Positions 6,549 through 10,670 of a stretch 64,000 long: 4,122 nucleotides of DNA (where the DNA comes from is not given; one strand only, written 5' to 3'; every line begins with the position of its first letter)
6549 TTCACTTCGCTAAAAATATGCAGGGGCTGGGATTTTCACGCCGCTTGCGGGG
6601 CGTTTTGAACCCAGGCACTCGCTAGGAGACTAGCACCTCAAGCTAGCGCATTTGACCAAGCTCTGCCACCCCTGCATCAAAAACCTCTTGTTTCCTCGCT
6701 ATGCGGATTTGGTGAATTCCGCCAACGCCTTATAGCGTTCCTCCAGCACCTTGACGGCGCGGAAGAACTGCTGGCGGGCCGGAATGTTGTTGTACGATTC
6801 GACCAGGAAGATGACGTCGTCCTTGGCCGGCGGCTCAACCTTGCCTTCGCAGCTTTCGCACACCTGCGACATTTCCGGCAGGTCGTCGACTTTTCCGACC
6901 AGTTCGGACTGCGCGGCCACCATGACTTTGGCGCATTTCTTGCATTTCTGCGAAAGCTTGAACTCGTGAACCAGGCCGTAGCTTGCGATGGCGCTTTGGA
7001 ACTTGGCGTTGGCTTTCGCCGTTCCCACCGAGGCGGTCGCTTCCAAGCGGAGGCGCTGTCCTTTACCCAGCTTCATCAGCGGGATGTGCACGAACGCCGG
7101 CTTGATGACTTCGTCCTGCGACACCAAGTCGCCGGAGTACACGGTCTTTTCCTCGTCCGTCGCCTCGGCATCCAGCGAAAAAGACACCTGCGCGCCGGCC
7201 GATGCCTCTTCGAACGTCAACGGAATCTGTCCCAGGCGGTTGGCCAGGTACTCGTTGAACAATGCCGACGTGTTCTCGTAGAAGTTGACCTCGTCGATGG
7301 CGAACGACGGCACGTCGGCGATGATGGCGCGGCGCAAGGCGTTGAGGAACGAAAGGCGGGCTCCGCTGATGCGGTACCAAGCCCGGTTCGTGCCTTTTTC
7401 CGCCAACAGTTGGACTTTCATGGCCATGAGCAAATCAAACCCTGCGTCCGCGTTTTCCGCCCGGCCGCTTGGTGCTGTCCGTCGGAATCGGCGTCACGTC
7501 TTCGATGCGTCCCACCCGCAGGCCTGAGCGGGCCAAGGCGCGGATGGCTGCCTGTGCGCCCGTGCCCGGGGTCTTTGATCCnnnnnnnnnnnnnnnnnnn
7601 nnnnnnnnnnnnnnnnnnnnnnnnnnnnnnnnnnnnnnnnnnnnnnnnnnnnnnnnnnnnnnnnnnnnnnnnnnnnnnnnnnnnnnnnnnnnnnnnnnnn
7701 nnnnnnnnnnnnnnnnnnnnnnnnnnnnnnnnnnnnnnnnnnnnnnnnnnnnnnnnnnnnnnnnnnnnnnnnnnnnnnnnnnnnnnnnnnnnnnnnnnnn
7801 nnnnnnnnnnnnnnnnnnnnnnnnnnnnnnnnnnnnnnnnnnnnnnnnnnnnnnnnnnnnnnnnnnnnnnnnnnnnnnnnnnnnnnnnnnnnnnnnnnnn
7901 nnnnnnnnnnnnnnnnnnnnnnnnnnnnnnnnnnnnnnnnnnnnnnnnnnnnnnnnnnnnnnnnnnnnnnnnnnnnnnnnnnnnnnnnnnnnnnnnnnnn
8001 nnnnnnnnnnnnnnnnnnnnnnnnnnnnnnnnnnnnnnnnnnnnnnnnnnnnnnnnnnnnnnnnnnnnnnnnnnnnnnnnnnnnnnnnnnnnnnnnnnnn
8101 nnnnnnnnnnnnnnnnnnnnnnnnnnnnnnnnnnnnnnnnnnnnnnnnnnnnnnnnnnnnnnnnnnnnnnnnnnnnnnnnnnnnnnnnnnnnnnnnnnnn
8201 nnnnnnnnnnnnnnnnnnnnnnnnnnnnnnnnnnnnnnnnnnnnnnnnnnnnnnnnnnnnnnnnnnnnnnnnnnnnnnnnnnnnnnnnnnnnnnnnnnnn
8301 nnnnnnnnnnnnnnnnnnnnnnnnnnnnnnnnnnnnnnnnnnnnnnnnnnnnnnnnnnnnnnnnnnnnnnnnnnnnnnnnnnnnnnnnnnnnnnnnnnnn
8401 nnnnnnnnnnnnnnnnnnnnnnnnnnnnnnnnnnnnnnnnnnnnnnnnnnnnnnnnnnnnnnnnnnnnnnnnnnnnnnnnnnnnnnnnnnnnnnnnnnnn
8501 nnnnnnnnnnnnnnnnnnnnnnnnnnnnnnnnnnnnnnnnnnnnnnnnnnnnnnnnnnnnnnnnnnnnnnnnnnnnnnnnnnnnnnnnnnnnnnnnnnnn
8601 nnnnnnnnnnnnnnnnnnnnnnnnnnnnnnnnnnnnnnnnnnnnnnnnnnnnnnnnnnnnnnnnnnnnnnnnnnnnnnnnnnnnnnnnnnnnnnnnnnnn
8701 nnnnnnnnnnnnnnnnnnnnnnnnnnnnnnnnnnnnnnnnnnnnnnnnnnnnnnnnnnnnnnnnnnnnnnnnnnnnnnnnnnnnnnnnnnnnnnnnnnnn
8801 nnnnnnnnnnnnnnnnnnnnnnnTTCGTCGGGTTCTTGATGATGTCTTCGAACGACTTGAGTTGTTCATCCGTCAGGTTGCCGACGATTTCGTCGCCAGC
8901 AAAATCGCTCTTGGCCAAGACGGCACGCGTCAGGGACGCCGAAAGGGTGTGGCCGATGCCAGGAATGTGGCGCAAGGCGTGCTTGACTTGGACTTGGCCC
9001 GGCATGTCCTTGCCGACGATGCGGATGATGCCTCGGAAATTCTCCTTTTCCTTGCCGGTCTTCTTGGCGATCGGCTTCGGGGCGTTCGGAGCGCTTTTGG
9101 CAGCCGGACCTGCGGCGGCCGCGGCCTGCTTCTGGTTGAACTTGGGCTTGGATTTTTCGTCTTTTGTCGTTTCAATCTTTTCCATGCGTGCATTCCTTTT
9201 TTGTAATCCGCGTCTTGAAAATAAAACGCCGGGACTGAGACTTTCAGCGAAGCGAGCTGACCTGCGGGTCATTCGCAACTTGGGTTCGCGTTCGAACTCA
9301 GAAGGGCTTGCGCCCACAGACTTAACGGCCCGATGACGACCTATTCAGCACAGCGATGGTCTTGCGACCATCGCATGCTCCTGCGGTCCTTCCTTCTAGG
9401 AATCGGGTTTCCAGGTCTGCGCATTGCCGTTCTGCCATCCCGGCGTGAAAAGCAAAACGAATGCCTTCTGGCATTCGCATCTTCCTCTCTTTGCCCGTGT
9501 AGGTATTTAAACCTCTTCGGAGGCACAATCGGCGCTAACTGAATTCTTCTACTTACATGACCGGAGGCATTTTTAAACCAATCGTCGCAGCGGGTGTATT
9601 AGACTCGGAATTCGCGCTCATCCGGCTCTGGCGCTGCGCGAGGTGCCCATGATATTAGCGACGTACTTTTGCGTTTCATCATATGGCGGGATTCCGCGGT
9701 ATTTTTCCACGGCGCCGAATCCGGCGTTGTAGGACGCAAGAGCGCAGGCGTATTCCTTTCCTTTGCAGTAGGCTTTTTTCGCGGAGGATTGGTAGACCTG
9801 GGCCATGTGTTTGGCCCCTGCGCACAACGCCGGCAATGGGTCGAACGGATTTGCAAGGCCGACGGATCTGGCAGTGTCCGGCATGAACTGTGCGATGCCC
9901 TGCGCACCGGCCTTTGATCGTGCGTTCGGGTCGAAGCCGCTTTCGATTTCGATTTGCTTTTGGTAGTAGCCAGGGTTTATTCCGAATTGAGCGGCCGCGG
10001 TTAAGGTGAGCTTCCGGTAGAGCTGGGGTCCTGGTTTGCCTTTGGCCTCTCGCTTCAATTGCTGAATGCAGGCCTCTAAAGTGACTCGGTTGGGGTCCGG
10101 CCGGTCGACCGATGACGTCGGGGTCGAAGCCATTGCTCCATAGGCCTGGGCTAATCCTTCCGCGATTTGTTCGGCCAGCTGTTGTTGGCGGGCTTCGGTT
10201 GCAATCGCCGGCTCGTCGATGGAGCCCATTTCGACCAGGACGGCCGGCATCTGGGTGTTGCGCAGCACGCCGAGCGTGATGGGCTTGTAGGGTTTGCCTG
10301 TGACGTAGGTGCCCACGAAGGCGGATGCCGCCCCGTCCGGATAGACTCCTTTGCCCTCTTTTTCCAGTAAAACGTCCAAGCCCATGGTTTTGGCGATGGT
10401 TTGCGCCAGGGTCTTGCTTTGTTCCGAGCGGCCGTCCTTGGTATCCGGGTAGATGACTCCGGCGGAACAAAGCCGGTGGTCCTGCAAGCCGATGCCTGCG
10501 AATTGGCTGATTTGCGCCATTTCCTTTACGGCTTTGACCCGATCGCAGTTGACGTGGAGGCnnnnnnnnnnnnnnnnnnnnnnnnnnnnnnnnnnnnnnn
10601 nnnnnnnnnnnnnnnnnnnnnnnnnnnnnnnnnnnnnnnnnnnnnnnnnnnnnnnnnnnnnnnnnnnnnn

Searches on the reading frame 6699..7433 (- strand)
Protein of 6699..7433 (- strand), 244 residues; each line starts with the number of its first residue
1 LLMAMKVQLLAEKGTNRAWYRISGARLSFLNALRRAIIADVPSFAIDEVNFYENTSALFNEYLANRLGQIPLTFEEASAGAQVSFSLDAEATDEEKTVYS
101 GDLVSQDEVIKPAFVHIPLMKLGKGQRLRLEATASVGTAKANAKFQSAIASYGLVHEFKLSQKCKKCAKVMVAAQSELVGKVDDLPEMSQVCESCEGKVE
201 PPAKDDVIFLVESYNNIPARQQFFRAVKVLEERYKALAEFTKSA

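Call 75: search_protein_families(library=pfam, proteins=[window:6699-7433:-], max_evalue=0.001)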
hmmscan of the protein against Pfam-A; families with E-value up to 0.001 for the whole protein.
window:6699-7433:- (244 aa): 2 families
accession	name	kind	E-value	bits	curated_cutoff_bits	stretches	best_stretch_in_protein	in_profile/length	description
PF01193.29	RNA_pol_L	-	1.3e-09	38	24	1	22-232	4-72/74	RNA polymerase Rpb3/Rpb11 dimerisation domain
PF01000.31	RNA_pol_A_bac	-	6.8e-09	36.4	33.9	1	73-144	33-101/119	RNA polymerase Rpb3/RpoA insert domain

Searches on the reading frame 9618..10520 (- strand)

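Call 75: search_protein_families(library=pfam, proteins=[window:9618-10520:-], max_evalue=0.001)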
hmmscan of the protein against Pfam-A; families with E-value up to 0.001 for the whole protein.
window:9618-10520:- (300 aa): 2 families
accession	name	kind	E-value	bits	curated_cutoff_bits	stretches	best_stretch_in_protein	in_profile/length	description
PF01464.25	SLT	-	2.9e-17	62.8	21.3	1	174-279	5-109/117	Transglycosylase SLT domain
PF01520.23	Amidase_3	-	3.7e-09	37.3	27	1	26-124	92-173/174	N-acetylmuramoyl-L-alanine amidase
